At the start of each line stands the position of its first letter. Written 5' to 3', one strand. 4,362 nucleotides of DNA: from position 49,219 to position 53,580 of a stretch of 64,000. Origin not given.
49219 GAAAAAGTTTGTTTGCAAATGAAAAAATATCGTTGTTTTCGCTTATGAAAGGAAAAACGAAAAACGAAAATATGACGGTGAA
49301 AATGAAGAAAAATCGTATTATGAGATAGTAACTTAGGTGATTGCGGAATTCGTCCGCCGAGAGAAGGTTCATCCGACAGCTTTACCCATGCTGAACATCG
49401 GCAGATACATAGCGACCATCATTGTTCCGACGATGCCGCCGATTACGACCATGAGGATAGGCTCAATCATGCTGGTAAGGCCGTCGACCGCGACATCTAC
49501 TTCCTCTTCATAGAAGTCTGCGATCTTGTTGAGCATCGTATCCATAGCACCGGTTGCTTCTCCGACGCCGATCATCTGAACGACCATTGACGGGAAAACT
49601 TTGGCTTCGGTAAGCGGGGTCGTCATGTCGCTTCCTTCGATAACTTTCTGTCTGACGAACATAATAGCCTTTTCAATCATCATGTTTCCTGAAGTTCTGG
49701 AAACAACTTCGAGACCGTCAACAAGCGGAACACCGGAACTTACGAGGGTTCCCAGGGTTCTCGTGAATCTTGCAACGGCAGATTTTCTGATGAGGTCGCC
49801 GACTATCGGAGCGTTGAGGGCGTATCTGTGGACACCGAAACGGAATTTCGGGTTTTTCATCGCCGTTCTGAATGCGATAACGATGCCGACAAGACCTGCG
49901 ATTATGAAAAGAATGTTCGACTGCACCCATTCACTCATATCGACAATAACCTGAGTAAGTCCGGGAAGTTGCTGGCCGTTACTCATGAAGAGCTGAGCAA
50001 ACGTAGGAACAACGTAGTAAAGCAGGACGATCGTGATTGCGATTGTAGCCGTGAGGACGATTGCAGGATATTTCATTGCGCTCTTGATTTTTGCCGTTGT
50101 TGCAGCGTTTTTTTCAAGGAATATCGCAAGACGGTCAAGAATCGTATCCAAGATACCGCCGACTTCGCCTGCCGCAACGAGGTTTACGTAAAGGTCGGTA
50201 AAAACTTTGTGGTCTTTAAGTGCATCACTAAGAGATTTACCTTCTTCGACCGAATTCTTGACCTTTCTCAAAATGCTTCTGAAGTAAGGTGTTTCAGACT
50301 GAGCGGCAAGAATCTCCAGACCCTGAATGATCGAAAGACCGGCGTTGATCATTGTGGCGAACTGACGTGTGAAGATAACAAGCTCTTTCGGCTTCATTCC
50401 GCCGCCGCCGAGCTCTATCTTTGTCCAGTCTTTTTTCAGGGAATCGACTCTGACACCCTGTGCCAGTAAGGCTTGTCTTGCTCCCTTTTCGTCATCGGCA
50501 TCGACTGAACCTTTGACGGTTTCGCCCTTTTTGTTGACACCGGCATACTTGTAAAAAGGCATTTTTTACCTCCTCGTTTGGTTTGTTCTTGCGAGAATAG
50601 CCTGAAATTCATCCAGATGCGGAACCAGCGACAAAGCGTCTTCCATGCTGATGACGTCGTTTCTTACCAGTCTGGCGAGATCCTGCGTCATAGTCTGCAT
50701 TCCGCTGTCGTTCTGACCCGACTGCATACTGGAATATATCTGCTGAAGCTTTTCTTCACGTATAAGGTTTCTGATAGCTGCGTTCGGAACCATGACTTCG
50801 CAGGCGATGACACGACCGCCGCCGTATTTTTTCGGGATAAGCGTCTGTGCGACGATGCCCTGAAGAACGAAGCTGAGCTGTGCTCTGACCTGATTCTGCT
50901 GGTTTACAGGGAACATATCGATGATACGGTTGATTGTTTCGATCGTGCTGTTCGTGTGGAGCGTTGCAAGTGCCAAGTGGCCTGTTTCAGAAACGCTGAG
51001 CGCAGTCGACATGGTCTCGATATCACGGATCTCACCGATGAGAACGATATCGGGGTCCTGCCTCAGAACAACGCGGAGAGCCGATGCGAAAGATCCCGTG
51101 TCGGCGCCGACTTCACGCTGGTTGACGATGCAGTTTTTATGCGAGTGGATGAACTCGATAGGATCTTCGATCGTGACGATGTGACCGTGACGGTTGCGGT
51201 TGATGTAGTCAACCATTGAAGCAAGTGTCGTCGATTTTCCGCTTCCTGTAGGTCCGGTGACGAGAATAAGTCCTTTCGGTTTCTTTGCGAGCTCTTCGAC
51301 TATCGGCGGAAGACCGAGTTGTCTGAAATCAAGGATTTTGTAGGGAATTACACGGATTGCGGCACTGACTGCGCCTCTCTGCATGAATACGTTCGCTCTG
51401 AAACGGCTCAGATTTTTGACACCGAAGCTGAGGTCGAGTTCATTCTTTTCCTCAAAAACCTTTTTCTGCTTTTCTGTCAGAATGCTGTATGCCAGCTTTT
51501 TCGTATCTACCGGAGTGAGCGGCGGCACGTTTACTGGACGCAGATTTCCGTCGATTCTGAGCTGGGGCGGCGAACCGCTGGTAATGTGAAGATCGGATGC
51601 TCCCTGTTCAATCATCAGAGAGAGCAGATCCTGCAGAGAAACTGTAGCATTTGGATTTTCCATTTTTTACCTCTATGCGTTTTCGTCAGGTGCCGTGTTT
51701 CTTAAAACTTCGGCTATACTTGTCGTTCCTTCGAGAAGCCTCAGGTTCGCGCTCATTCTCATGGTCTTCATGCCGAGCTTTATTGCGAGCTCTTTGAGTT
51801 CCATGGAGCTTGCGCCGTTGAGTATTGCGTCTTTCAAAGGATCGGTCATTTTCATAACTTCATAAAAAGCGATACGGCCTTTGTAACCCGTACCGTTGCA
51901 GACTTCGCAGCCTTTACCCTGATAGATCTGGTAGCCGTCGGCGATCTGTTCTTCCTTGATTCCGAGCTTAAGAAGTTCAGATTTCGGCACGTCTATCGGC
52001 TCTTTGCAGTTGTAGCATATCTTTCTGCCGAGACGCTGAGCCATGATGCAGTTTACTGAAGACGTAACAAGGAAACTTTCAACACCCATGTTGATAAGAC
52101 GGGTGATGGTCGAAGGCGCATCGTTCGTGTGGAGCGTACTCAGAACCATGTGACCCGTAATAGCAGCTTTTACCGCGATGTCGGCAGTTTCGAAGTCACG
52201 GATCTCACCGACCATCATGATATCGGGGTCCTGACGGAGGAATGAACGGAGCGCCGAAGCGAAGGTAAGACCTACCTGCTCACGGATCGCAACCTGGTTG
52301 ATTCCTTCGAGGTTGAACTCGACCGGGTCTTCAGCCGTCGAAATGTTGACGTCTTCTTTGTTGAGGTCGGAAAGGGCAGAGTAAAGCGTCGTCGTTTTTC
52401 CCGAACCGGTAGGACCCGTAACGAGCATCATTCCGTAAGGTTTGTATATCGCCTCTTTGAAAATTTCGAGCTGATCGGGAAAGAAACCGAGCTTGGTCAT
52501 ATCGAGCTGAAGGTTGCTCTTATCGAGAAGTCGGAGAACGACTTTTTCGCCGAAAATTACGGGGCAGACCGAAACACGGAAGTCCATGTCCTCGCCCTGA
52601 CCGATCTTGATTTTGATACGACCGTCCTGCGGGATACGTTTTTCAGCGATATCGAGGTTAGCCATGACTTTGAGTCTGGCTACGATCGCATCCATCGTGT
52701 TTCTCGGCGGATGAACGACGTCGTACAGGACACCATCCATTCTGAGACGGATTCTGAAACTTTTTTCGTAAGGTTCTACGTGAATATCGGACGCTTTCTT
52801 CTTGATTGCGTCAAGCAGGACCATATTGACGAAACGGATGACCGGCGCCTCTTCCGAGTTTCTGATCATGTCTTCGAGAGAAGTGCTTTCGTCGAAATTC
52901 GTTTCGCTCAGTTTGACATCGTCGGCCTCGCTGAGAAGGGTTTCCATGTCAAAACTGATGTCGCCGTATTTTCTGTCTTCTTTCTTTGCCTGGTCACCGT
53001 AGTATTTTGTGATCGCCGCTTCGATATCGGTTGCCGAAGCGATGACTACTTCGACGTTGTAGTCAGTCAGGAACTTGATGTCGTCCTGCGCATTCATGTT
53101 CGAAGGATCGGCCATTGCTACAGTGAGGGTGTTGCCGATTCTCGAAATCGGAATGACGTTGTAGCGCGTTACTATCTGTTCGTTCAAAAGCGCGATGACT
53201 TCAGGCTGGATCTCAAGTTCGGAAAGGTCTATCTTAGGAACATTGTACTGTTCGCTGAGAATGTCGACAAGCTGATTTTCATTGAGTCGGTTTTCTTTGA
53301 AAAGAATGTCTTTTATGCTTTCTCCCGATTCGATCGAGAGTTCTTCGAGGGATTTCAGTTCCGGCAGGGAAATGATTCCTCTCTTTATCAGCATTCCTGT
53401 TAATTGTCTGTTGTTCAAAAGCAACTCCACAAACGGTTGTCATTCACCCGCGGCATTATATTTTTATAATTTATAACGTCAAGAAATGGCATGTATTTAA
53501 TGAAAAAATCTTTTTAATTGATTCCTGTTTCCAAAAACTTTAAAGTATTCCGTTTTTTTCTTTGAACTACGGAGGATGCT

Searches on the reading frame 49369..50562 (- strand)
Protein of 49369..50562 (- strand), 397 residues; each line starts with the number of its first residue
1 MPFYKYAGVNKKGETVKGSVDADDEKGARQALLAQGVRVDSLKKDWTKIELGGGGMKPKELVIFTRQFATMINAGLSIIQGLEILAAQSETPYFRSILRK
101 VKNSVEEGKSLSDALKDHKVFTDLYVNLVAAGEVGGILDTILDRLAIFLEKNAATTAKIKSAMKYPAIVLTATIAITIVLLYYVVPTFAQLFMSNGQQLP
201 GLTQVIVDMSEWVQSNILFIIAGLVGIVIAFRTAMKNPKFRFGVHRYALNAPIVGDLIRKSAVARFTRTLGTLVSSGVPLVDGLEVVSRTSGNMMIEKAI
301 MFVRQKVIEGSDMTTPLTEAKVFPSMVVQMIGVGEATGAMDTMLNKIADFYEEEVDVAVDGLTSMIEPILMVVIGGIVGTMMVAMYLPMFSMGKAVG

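Call 8: search_protein_families(library=pfam, proteins=[window:49369-50562:-], max_evalue=0.01)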
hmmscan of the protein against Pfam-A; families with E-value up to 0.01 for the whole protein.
window:49369-50562:- (397 aa): 1 family
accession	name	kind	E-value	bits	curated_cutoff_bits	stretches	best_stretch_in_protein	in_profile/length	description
PF00482.28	T2SSF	-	2.8e-63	211.9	25.2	2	64-186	1-125/125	Type II secretion system (T2SS), protein F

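Call 12: search_protein_families(library=ncbifam, proteins=[window:49369-50562:-], max_evalue=0.001)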
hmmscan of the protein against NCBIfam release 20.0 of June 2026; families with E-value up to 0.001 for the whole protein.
window:49369-50562:- (397 aa): 6 families
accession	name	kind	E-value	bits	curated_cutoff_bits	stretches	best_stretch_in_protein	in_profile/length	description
NF052606.1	T4PiliAsmPilCMyx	equivalog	3.3e-154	513.7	700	1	2-396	20-418/419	type IV pilus assembly protein PilC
NF052607.1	T4PiliAsmPilCThrm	equivalog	1.4e-116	390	700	1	1-392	1-400/406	type IV pilus assembly protein PilC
TIGR02120.1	GspF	equivalog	2.9e-114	382.4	424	1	4-395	1-400/401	type II secretion system inner membrane protein GspF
NF007861.0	PRK10573.1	equivalog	1.4e-92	310.8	401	1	3-396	6-398/401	protein transport protein HofC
NF047826.1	T3SSXpsF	equivalog_domain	3.4e-76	256.6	650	1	1-397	1-405/405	type II secretion system protein XpsF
NF041012.2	T4P_ComGB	equivalog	1.8e-42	145.9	240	2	129-392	68-330/332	competence type IV pilus assembly protein ComGB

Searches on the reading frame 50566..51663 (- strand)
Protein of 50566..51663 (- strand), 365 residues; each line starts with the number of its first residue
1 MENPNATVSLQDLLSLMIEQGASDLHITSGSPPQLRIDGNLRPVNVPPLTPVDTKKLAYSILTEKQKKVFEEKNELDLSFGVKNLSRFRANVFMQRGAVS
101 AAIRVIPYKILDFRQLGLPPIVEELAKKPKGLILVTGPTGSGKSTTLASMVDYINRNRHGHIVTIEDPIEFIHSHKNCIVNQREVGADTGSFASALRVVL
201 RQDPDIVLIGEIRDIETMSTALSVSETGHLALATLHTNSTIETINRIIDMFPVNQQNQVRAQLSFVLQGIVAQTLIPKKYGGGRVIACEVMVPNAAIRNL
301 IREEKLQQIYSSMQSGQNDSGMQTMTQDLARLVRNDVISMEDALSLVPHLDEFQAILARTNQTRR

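Call 8: search_protein_families(library=pfam, proteins=[window:50566-51663:-], max_evalue=0.01)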
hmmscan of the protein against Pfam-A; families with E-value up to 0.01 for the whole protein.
window:50566-51663:- (365 aa): 11 families
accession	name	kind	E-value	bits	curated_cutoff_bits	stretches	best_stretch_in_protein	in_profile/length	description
PF00437.27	T2SSE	-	8.7e-52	176.4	24.9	1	10-280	12-282/370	Type II/IV secretion system protein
PF25199.1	nSTAND_NTPase5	-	4.2e-05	23.8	34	1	124-168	35-79/145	Novel STAND NTPase 5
PF13401.12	AAA_22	-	8.7e-05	23.3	27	1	129-159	4-33/130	AAA domain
PF13191.12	AAA_16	-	0.0003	21.7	32.6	1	129-162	24-55/167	AAA ATPase domain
PF13604.12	AAA_30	-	0.00045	20.4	27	1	122-196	10-77/191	AAA domain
PF13555.12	AAA_29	-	0.00061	19.9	27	1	128-147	20-39/61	P-loop containing region of AAA domain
PF10236.15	DAP3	-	0.0011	18.6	23.1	1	123-182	16-74/311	Mitochondrial ribosomal death-associated protein 3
PF03266.21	NTPase_1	-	0.0013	19.1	23.9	0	133-156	2-25/168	NTPase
PF13476.12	AAA_23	-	0.0032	18.6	27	1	129-148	18-37/201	AAA domain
PF01935.23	DUF87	-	0.0035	17.9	23.2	1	134-164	27-57/220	Helicase HerA, central domain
PF01580.24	FtsK_SpoIIIE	-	0.0053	16.7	24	0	120-151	30-60/221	FtsK/SpoIIIE family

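Call 12: search_protein_families(library=ncbifam, proteins=[window:50566-51663:-], max_evalue=0.001)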
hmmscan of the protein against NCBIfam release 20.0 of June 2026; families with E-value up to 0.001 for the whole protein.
window:50566-51663:- (365 aa): 18 families
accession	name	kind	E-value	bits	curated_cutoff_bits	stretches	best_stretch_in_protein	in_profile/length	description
TIGR01420.1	pilT_fam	subfamily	3.8e-149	496.6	319.1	1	10-347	2-338/343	PilT/PilU family type 4a pilus ATPase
TIGR02525.1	plasmid_TraJ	equivalog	1.2e-47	162.7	368.3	1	11-308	13-329/372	plasmid transfer ATPase TraJ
TIGR02533.1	type_II_gspE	equivalog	3.1e-45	154.7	630.25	1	122-250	235-359/486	type II secretion system ATPase GspE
NF007755.0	PRK10436.1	equivalog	3e-43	148.2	617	1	9-278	88-357/465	type II secretion system protein GspE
TIGR02538.1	type_IV_pilB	equivalog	5.4e-43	147.4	675.65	1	13-250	188-432/564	type IV-A pilus assembly ATPase PilB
NF041000.1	ATPase_ComGA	equivalog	5.8e-38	130.4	300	1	121-277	119-266/267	competence type IV pilus ATPase ComGA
NF053534.1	T4PilAsmATPsTfpB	equivalog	7.4e-38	130.3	850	1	122-276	328-472/584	type IV pilus assembly ATPase TfpB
TIGR02524.1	dot_icm_DotB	equivalog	2.1e-35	122.6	463.3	1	9-339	5-346/358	Dot/Icm type IV secretion system ATPase DotB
TIGR02788.1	VirB11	equivalog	6.8e-17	61.5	249.95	1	130-257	144-272/308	P-type DNA transfer ATPase VirB11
NF058587.1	archaellum_moto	equivalog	7.9e-17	61.2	550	1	133-248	278-394/527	archaellum flagellar ATPase motor FlaI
TIGR02782.1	TrbB_P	equivalog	1.1e-14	54.5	304.55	1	132-272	138-274/303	P-type conjugative transfer ATPase TrbB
TIGR03819.1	heli_sec_ATPase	hypoth_equivalog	8.8e-13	48.1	373.15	1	131-247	179-297/340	TadA family conjugal transfer-associated ATPase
NF010469.0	PRK13894.1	subfamily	1.4e-12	47.6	508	1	131-256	150-273/320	conjugal transfer ATPase TrbB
NF053672.1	bindosome_BasE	exception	7.9e-12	44.7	1000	1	131-264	271-405/512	bindosome assembly system ATPase subunit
NF010425.0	PRK13851.1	equivalog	4.2e-11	42.3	461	1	132-250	164-283/344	type IV secretion system protein VirB11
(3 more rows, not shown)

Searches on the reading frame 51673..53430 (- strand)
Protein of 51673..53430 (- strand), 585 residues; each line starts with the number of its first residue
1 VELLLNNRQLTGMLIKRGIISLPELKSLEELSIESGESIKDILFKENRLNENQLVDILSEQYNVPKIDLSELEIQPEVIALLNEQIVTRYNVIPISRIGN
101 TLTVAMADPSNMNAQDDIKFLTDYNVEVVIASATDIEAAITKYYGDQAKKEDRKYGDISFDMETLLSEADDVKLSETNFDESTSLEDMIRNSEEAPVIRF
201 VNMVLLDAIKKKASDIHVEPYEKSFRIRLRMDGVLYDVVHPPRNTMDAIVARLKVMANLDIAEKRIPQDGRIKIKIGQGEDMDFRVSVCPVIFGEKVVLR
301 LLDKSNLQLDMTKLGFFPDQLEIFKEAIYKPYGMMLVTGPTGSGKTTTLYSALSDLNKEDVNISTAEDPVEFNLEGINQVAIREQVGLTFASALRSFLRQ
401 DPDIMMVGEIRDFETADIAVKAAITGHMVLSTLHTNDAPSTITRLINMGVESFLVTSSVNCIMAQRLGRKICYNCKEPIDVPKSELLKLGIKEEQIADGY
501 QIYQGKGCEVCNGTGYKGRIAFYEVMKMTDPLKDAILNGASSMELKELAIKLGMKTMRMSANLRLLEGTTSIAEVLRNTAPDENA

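Call 8: search_protein_families(library=pfam, proteins=[window:51673-53430:-], max_evalue=0.01)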
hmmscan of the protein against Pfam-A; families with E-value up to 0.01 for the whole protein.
window:51673-53430:- (585 aa): 10 families
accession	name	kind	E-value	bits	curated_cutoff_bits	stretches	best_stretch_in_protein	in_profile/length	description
PF00437.27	T2SSE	-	5.2e-141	470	24.9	1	192-577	3-370/370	Type II/IV secretion system protein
PF05157.20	MshEN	-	5.6e-24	84.4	23.1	1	62-148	1-88/90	MshEN domain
PF25199.1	nSTAND_NTPase5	-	0.0009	19.5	34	1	331-367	40-77/145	Novel STAND NTPase 5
PF13401.12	AAA_22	-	0.00091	20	27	1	333-377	6-50/130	AAA domain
PF13604.12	AAA_30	-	0.0013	18.9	27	1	318-357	4-43/191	AAA domain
PF13191.12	AAA_16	-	0.0033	18.4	32.6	1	331-382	24-78/167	AAA ATPase domain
PF03266.21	NTPase_1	-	0.0062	16.8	23.9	0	335-363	2-30/168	NTPase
PF13173.12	AAA_14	-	0.0066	16.9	27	0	334-422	4-83/129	AAA domain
PF13555.12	AAA_29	-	0.007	16.5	27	0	330-349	20-39/61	P-loop containing region of AAA domain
PF12775.13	AAA_7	-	0.0083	16.1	25.8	0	331-364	32-65/181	P-loop containing dynein motor region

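Call 12: search_protein_families(library=ncbifam, proteins=[window:51673-53430:-], max_evalue=0.001)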
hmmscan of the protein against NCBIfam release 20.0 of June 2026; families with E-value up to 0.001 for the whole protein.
window:51673-53430:- (585 aa): 20 families
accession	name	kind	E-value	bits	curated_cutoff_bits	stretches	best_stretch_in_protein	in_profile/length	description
TIGR02538.1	type_IV_pilB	equivalog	8.2e-235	780.7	675.65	1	10-579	2-562/564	type IV-A pilus assembly ATPase PilB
TIGR02533.1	type_II_gspE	equivalog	6.4e-179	595.7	630.25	1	85-579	7-486/486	type II secretion system ATPase GspE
NF053534.1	T4PilAsmATPsTfpB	equivalog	2.4e-145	485.2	850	1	35-578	49-581/584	type IV pilus assembly ATPase TfpB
NF007755.0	PRK10436.1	equivalog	9.5e-143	476.2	617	1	85-578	12-458/465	type II secretion system protein GspE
NF041000.1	ATPase_ComGA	equivalog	5.3e-73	245.3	300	1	204-467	3-264/267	competence type IV pilus ATPase ComGA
TIGR01420.1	pilT_fam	subfamily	3.3e-51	174.5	319.1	1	204-448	5-242/343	PilT/PilU family type 4a pilus ATPase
TIGR02525.1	plasmid_TraJ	equivalog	3.4e-26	92.1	368.3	1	310-448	131-272/372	plasmid transfer ATPase TraJ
TIGR02524.1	dot_icm_DotB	equivalog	1.8e-18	66.9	463.3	1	326-447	128-258/358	Dot/Icm type IV secretion system ATPase DotB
NF058587.1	archaellum_moto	equivalog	1.3e-16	60.5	550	1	335-447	278-395/527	archaellum flagellar ATPase motor FlaI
TIGR02782.1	TrbB_P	equivalog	2.7e-14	53.2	304.55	1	320-448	125-255/303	P-type conjugative transfer ATPase TrbB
TIGR03819.1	heli_sec_ATPase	hypoth_equivalog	4.8e-14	52.3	373.15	1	293-458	138-310/340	TadA family conjugal transfer-associated ATPase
TIGR02788.1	VirB11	equivalog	5.4e-13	48.6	249.95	1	322-452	135-269/308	P-type DNA transfer ATPase VirB11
NF010407.0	PRK13833.1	subfamily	8.9e-13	48.3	499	1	319-451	132-265/323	conjugal transfer protein TrbB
NF008411.1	PRK11234.1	equivalog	3.8e-12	45.4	1170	1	8-210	482-681/723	cyclic di-3',5'-guanylate-activated glycosyltransferase NfrB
NF010469.0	PRK13894.1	subfamily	4.2e-12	46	508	1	319-446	137-265/320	conjugal transfer ATPase TrbB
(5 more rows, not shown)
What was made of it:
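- On Type IVa pilus assembly ATPase PilB: A separate true PilB (780.7 bits) with pilT and pilC lies at 49369-53430 (calls 8, 12).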
